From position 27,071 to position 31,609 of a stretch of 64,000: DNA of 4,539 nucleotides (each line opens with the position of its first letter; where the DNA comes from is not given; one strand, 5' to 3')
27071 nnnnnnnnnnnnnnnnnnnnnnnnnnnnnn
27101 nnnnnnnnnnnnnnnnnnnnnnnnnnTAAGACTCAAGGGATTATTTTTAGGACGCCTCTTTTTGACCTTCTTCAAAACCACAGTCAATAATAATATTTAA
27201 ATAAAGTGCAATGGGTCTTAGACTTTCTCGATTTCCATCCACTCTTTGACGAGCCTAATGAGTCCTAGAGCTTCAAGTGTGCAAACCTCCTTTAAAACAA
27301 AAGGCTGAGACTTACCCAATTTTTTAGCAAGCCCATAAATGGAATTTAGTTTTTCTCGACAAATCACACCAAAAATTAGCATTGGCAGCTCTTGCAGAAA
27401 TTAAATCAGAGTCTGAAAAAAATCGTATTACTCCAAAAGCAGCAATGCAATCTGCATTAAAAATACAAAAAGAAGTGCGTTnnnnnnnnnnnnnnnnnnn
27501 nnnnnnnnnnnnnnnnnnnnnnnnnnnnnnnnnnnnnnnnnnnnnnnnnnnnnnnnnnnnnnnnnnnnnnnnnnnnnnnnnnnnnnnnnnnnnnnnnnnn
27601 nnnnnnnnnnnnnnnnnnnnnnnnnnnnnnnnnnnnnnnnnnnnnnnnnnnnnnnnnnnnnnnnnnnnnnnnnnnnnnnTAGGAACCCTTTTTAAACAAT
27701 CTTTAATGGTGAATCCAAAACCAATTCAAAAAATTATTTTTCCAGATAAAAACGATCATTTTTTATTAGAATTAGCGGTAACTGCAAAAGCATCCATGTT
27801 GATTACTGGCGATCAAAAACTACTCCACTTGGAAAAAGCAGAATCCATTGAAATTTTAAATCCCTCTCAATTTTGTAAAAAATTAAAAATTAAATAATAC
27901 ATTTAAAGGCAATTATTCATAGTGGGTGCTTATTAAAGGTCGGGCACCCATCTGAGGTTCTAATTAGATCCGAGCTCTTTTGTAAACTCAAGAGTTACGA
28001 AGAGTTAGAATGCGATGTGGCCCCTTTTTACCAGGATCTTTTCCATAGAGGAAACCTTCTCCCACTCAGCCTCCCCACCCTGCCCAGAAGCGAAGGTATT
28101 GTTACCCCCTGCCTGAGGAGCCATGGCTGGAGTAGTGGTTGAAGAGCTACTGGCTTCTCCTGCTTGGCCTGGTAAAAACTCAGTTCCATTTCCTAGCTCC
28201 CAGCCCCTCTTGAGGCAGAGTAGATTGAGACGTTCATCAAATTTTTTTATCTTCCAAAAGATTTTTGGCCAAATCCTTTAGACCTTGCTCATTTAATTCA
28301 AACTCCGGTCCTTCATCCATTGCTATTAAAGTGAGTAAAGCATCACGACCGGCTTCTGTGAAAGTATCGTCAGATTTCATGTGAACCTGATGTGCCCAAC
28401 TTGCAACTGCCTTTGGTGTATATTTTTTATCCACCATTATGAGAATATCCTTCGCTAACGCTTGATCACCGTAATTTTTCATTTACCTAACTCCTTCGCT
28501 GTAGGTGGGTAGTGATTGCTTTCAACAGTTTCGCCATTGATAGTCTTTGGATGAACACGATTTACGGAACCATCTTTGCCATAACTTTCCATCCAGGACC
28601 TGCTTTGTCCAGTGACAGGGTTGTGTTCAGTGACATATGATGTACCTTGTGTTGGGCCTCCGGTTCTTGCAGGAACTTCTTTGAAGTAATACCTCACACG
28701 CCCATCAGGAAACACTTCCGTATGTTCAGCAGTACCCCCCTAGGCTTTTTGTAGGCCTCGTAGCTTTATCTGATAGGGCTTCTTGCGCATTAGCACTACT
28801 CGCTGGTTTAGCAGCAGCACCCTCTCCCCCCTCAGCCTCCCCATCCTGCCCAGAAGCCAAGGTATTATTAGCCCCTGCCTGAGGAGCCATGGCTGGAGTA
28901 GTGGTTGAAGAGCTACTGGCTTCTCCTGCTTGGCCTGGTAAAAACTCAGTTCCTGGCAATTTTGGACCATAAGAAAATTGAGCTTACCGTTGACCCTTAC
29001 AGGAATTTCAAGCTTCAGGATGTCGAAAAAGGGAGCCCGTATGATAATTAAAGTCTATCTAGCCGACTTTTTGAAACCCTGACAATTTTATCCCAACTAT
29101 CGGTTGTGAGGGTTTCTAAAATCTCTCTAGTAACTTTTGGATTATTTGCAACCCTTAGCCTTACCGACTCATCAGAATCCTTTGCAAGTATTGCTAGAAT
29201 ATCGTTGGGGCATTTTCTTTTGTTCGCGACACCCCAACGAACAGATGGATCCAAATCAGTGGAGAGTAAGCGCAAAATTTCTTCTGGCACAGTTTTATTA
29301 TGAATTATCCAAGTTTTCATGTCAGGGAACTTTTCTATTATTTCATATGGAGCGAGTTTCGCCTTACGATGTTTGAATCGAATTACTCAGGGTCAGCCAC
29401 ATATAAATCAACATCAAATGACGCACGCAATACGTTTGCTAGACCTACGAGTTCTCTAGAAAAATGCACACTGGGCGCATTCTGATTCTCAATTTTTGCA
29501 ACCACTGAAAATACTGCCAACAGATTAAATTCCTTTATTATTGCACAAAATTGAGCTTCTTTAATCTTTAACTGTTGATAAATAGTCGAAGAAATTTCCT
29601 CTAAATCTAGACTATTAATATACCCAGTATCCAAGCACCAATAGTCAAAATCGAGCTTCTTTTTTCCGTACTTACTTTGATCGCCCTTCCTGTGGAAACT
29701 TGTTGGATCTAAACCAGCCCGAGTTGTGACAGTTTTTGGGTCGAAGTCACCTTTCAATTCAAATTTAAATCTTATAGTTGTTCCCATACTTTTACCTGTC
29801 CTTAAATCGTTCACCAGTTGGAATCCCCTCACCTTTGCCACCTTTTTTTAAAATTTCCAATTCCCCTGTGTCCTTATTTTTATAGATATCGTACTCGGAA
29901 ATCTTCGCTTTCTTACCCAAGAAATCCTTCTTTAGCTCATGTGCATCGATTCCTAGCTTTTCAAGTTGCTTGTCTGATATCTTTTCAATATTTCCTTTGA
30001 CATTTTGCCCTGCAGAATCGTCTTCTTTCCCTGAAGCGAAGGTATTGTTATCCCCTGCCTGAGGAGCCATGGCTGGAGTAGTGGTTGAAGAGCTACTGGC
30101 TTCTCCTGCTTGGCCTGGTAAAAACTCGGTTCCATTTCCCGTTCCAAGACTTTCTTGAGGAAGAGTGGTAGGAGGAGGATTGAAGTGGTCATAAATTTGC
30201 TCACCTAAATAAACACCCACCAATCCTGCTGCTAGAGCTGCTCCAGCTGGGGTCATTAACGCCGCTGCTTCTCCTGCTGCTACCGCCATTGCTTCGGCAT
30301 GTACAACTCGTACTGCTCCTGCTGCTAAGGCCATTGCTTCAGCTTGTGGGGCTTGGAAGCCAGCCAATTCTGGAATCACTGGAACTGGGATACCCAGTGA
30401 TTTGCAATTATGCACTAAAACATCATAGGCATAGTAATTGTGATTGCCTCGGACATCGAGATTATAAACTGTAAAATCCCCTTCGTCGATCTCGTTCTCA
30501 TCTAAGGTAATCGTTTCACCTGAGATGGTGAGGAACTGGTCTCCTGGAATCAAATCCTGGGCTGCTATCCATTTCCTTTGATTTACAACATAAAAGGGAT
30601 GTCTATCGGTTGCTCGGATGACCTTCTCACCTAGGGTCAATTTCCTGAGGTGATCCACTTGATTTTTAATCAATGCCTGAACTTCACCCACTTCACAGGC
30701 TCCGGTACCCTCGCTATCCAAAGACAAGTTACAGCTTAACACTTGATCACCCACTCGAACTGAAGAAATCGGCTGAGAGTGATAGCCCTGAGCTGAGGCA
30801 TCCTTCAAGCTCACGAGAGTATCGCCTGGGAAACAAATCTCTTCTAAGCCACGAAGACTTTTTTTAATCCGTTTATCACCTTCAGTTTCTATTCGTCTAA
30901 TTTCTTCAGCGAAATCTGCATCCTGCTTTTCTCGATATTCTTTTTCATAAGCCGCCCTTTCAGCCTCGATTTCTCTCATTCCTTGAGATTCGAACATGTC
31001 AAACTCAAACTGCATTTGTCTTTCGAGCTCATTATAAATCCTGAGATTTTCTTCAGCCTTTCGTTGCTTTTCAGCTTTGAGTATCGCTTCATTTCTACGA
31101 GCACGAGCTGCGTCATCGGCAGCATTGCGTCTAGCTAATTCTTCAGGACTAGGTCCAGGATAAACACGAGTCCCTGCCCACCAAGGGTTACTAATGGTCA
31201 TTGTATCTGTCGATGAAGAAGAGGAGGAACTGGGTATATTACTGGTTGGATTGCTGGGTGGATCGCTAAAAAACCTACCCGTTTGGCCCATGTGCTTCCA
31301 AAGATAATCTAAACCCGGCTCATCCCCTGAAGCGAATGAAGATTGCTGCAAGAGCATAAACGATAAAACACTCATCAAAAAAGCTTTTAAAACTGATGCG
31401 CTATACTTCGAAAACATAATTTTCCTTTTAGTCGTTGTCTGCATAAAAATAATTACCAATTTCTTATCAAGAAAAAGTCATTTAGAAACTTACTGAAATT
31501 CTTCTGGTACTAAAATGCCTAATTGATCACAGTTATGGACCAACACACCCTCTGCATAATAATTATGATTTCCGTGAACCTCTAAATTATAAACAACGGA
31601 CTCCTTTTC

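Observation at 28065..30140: Three copies of a 76-bp identical core inside the toxin coding sequence: recombination substrate for tip switching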

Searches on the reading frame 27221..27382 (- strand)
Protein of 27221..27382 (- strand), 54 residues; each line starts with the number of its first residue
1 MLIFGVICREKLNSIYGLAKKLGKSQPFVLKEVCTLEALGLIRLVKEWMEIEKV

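Call 68: search_protein_families(library=pfam, proteins=[window:27221-27382:-], max_evalue=0.01)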
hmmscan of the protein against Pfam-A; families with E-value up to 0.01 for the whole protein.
window:27221-27382:- (54 aa): 1 family
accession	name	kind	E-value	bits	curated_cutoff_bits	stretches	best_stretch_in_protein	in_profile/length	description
PF25212.1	HVO_A0114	-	4.1e-05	23.7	27.6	1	6-47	30-71/84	HVO_A0114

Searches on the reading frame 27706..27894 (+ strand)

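Call 68: search_protein_families(library=pfam, proteins=[window:27706-27894:+], max_evalue=0.01)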
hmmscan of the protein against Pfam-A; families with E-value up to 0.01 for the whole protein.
window:27706-27894:+ (63 aa): 1 family
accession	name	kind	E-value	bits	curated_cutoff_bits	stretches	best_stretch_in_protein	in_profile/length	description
PF13470.12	PIN_3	-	1.6e-05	26.2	27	1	10-38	87-115/115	PIN domain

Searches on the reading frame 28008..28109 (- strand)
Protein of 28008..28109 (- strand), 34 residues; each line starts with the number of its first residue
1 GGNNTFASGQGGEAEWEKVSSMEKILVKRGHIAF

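Call 71: search_protein_representatives(protein=window:28008-28109:-)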
Query: 34 residues. Proteins with E-value up to 0.001 (for the whole library): 0; up to 1e-10: 0; up to 1e-30: 0. The best 0 are listed.
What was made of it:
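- Tried and rejected: The orphan 3 tail had no homolog among 1.84 billion representative proteins (call 71).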

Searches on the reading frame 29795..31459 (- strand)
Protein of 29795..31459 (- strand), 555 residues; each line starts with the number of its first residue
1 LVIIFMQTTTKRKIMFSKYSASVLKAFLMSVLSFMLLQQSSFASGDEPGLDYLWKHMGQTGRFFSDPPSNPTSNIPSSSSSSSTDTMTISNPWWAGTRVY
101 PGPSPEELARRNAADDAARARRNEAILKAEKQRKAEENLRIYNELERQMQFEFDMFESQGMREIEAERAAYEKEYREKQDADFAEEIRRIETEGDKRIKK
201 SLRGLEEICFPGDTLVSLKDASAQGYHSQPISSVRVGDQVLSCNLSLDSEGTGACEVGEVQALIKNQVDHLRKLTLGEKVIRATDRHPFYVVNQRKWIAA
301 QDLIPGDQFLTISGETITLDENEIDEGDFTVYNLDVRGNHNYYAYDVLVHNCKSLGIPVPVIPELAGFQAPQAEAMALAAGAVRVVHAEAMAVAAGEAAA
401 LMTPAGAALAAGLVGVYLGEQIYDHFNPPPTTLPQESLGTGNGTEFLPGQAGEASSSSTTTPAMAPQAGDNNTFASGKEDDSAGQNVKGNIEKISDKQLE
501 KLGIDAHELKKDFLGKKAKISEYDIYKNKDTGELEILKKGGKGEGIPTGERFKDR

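Call 9: search_protein_families(library=pfam, proteins=[window:29795-31459:-], max_evalue=0.1)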
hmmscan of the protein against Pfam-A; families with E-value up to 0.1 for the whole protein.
window:29795-31459:- (555 aa): 4 families
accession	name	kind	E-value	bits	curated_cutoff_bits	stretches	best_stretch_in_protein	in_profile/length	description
PF07591.16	PT-HINT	-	3.9e-13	50.3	27.7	1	223-345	5-123/137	Pretoxin HINT domain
PF15533.11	Ntox33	-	1.8e-11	44.8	28.4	1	490-550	7-62/65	Bacterial toxin 33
PF14890.11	Intein_splicing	-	2.1e-05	24.8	35.8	1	255-308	33-91/155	Intein splicing domain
PF01079.26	Hint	-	0.012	15.7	29.7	1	207-264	11-57/213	Hint module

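Call 10: find_encoding_contigs(protein=window:29795-31459:-, flank=10000, max_places=10)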
Protein window:29795-31459:- (555 aa): no gene with exactly this product is on record in the collection.
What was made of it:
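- Tried and rejected: Exact look-up of the 555-aa TTG-start product failed (call 10).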

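Call 12: find_homologous_proteins(query=window:29795-31459:-, max_evalue=0.00001)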
Query window:29795-31459:- (555 aa): 2 proteins with E <= 0.00001 among 8000 candidates.
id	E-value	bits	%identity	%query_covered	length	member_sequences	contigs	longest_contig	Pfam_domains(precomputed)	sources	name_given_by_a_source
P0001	0.0e+0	1217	100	97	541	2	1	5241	PF07591.16,PF15533.13,PF14890.12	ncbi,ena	-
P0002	2.4e-41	160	39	46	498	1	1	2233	PF07591.16,PF14890.12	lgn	-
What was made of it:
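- Closest known: Polymorphic toxin systems with a pre-toxin HINT domain. Different: The N-terminal body (signal peptide + coiled coil, no RHS or FHA repeats) has only one relative at 39% identity in 5.8 billion clusters (call 12).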

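Call 13: find_encoding_contigs(protein=P0001, flank=10000, max_places=10)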
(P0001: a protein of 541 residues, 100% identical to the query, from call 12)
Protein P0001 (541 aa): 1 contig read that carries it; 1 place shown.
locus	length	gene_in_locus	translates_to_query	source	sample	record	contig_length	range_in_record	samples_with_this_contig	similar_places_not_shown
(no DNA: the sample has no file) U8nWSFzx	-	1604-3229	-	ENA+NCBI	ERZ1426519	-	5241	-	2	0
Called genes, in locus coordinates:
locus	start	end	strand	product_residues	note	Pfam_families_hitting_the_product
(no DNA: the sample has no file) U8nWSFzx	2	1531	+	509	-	?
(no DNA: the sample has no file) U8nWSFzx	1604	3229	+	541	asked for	PF14890:Intein_splicing (faint), PF07591:PT-HINT, PF15533:Ntox33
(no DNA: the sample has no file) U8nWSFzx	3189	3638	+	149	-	PF14106:DUF4279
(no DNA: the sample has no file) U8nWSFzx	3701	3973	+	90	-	-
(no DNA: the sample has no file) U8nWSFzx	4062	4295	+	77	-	-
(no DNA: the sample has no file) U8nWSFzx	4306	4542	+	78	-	-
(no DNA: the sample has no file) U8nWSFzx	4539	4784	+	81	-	-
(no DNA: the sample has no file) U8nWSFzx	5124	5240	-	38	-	?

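Call 14: find_encoding_contigs(protein=P0002, flank=10000, max_places=10)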
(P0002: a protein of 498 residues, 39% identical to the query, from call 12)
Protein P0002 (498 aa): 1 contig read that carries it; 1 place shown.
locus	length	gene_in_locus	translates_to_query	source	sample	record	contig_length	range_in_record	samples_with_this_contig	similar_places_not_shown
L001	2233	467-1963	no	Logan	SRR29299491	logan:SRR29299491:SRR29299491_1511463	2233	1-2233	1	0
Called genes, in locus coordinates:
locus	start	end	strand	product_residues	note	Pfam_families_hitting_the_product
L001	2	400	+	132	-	?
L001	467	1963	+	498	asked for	PF07591:PT-HINT, PF14890:Intein_splicing (faint)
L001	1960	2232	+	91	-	?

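Call 22: find_related_loci(query=A2, collection=genome_contigs, flank=10000)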
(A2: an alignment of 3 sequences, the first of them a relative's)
Query A2 (541 aa) in genome_contigs; peptide patterns used: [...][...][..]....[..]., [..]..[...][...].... (x = any residue, [..] = any of these).
43 stretches matched a pattern; 8 encode a relative of the query (tblastn E <= 1e-3); 8 distinct loci.
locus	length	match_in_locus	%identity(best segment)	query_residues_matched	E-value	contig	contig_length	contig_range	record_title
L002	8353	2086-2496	48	194-338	9e-39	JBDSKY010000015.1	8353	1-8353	MAG: Bdellovibrionia bacterium isolate cluster1_bin.357 k127_10257649, whole genome shotgun sequence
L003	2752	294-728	46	188-338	7e-38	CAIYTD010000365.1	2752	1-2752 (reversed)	MAG: Oligoflexia bacterium isolate Umea1_bin-2153 genome assembly, contig: bin-2153:365/400, whole genome shotgun sequen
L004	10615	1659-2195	36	189-392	4e-33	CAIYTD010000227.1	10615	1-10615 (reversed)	MAG: Oligoflexia bacterium isolate Umea1_bin-2153 genome assembly, contig: bin-2153:227/400, whole genome shotgun sequen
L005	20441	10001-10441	38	182-338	8e-21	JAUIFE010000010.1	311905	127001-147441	MAG: Holophagae bacterium isolate 8_bin.70 NODE_75_length_311905_cov_50.143233, whole genome shotgun sequence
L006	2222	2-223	51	265-338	2e-20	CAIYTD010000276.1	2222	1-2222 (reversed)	MAG: Oligoflexia bacterium isolate Umea1_bin-2153 genome assembly, contig: bin-2153:276/400, whole genome shotgun sequen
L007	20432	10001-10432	32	195-337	5e-18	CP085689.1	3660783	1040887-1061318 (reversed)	Lentisphaerae bacterium WC36 chromosome, complete genome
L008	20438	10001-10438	37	182-337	9e-18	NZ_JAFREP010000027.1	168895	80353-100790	Acanthopleuribacter pedis strain KCTC 12899 Scaffold25_1, whole genome shotgun sequence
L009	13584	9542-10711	29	195-337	4e-8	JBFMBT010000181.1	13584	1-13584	MAG: Verrucomicrobiota bacterium isolate MAG171 MAG171_181, whole genome shotgun sequence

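Call 24: find_related_loci(query=P0001, collection=metagenome_contigs, flank=10000)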
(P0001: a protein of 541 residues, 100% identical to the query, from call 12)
Query P0001 (541 aa) in metagenome_contigs; peptide patterns used: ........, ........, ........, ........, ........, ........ (x = any residue, [..] = any of these).
53 stretches matched a pattern; 1 encode a relative of the query (tblastn E <= 1e-3); 1 distinct loci.
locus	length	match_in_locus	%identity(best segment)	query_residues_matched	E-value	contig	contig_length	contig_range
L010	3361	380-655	52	439-534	4e-23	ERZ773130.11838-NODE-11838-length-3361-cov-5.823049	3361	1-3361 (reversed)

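Call 29: find_encoding_contigs(protein=P0003, flank=10000, max_places=10)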
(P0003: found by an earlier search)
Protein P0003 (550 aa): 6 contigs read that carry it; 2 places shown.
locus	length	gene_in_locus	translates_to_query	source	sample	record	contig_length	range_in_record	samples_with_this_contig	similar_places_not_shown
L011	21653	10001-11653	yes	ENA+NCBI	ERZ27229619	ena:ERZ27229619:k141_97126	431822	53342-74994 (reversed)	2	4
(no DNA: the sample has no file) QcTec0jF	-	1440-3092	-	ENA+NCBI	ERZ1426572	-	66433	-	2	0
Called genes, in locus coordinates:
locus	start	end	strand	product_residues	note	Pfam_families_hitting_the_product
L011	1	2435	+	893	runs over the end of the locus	PF00675:Peptidase_M16, PF05193:Peptidase_M16_C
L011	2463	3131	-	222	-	-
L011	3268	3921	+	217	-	-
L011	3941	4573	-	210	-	-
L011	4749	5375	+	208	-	-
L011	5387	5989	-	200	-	PF00160:Pro_isomerase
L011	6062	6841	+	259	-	PF00902:TatC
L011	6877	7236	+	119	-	-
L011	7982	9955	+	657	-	PF25390:WD40_RLD, PF00415:RCC1, PF25390:WD40_RLD, PF00415:RCC1, PF13540:RCC1_2 (weak), PF00415:RCC1, PF07591:PT-HINT, PF14890:Intein_splicing (weak), +1 more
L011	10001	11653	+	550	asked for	PF14890:Intein_splicing (faint), PF07591:PT-HINT, PF15533:Ntox33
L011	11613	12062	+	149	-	PF14106:DUF4279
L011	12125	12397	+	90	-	-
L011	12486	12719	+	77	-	-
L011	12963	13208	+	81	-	-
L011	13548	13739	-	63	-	PF13470:PIN_3 (weak)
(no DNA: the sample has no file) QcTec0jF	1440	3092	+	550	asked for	PF14890:Intein_splicing (faint), PF07591:PT-HINT, PF15533:Ntox33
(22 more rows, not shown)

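Call 30: find_encoding_contigs(protein=P0008, flank=10000, max_places=10)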
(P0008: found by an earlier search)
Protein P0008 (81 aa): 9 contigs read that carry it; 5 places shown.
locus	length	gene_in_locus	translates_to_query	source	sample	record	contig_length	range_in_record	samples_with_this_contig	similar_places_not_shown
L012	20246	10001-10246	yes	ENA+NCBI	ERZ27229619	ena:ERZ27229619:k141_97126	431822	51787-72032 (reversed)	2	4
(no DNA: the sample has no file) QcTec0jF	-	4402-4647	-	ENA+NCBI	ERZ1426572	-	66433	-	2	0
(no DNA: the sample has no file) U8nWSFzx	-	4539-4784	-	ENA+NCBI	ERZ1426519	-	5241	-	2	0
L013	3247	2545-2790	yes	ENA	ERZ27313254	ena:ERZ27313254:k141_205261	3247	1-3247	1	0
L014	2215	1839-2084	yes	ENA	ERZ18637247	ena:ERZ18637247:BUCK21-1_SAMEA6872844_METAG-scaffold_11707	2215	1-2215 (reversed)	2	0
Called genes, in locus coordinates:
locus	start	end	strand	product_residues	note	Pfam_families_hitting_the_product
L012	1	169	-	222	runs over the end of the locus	-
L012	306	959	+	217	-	-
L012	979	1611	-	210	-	-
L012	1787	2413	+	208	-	-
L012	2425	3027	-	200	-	PF00160:Pro_isomerase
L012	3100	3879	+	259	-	PF00902:TatC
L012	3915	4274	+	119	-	-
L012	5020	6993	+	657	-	PF25390:WD40_RLD, PF00415:RCC1, PF25390:WD40_RLD, PF00415:RCC1, PF13540:RCC1_2 (weak), PF00415:RCC1, PF07591:PT-HINT, PF14890:Intein_splicing (weak), +1 more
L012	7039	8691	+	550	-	PF14890:Intein_splicing (faint), PF07591:PT-HINT, PF15533:Ntox33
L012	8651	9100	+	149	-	PF14106:DUF4279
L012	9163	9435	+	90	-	-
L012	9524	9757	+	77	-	-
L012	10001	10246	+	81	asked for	-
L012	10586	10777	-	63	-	PF13470:PIN_3 (weak)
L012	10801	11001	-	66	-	PF13470:PIN_3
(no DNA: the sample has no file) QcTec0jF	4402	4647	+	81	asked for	-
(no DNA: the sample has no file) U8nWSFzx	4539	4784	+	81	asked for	-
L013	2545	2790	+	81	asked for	-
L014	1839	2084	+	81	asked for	-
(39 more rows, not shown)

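Call 74: search_protein_families(library=ncbifam, proteins=[P0008, P0001], max_evalue=0.01)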
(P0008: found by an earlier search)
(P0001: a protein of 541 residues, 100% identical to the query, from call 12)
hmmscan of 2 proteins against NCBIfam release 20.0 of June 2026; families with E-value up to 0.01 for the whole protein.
P0008 (81 aa): 0 families

P0001 (541 aa): 2 families
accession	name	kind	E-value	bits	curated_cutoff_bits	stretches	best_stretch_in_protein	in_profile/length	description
TIGR01443.1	intein_Cterm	domain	4.5e-05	23.6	15.6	1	317-338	2-24/24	intein C-terminal splicing region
NF005852.0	PRK07773.1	equivalog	0.0056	15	780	0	312-338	801-827/886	replicative DNA helicase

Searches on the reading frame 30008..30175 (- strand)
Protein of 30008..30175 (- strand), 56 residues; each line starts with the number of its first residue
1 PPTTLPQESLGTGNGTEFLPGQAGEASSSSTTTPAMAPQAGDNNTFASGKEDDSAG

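Call 66: find_homologous_proteins(query=window:30008-30175:-, max_evalue=1)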
Query seq(56 aa) (56 aa): 1 proteins with E <= 1 among 2 candidates.
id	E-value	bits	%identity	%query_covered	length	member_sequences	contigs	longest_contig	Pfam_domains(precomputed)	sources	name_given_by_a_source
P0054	4.6e-11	60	89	66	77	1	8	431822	-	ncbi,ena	-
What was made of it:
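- Tried and rejected: A protein search with the core region found only the locus's own orphan ORF (call 66).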
